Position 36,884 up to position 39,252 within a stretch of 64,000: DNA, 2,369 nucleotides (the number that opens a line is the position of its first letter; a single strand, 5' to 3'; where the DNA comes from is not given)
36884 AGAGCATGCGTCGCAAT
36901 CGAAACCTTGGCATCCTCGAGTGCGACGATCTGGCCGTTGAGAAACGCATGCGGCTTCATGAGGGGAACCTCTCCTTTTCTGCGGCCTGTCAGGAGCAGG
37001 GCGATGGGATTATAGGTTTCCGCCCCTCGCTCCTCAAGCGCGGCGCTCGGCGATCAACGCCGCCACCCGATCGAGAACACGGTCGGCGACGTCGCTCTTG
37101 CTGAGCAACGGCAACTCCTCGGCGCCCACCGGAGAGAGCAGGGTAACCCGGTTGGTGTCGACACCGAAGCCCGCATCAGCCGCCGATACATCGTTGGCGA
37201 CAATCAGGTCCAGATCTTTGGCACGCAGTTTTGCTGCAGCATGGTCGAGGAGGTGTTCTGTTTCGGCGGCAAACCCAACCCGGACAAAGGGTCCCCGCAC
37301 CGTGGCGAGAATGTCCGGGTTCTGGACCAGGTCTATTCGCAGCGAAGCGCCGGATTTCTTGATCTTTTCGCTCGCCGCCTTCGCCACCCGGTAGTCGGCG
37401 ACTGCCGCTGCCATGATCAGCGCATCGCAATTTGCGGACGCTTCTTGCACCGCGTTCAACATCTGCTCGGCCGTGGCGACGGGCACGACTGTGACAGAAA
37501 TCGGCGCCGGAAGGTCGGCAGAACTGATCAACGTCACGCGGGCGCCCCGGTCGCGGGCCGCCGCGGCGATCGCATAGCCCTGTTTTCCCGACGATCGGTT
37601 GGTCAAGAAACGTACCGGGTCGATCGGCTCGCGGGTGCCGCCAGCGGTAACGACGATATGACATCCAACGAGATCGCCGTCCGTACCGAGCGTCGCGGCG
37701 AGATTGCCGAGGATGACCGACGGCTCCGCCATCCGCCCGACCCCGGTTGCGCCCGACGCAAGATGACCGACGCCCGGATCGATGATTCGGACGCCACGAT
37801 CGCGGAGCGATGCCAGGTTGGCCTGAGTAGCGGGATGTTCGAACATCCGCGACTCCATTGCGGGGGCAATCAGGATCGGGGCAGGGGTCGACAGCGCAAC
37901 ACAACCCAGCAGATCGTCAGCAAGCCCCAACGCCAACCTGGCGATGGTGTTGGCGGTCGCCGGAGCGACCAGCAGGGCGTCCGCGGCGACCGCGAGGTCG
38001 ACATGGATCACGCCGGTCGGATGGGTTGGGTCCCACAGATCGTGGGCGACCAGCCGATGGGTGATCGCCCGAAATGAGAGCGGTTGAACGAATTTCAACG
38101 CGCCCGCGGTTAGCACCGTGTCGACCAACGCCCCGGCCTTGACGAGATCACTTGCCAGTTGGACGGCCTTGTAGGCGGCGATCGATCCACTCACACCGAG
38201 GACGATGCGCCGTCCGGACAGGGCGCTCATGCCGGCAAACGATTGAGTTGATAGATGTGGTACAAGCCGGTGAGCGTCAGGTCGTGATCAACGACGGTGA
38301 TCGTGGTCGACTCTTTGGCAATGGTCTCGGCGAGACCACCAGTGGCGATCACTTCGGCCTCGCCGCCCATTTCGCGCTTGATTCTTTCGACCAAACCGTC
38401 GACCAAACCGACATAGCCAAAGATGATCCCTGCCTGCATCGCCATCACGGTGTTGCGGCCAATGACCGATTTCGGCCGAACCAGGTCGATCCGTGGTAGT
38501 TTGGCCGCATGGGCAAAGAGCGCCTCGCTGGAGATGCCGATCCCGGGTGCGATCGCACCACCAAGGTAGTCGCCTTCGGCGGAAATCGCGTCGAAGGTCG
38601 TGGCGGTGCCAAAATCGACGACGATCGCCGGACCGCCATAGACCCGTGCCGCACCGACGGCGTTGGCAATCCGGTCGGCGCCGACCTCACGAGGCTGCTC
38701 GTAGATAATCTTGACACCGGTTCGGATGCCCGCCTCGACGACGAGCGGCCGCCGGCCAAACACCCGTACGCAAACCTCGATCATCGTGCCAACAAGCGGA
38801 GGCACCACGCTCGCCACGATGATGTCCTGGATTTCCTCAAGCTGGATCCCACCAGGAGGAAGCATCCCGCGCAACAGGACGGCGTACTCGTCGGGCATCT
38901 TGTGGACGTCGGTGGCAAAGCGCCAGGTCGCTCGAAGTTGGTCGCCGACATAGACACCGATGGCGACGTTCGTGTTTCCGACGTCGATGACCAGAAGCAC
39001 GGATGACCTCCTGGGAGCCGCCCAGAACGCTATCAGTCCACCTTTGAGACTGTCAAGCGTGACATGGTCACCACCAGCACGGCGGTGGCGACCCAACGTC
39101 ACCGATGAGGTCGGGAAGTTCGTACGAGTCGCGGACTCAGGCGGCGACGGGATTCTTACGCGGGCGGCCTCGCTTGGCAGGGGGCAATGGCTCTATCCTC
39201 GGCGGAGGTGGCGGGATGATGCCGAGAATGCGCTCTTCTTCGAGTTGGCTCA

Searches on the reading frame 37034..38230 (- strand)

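Call 68: search_protein_families(library=pfam, proteins=[window:37034-38230:-], max_evalue=0.0001)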
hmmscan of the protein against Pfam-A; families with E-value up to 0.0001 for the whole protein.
window:37034-38230:- (398 aa): 2 families
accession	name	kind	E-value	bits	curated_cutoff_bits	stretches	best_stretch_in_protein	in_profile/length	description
PF04127.22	DFP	-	1.4e-68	230.8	22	1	188-365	2-186/186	DNA/pantothenate metabolism flavoprotein C-terminal domain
PF02441.25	Flavoprotein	-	2.6e-29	102.3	22.7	1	8-177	2-158/162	Flavoprotein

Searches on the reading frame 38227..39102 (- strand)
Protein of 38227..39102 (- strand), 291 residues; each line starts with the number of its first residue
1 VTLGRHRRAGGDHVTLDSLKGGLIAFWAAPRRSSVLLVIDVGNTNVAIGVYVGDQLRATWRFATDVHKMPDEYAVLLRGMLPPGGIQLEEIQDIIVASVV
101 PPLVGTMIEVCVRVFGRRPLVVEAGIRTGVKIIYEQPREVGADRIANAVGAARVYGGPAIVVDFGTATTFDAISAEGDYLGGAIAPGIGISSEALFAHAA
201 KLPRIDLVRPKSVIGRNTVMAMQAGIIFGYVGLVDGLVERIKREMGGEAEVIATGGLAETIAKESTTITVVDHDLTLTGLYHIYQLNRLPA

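Call 68: search_protein_families(library=pfam, proteins=[window:38227-39102:-], max_evalue=0.0001)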
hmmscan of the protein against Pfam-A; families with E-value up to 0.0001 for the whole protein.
window:38227-39102:- (291 aa): 1 family
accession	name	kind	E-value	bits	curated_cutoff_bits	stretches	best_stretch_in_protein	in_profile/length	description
PF03309.20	Pan_kinase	-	4.2e-75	252.5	24.7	1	36-240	1-205/205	Type III pantothenate kinase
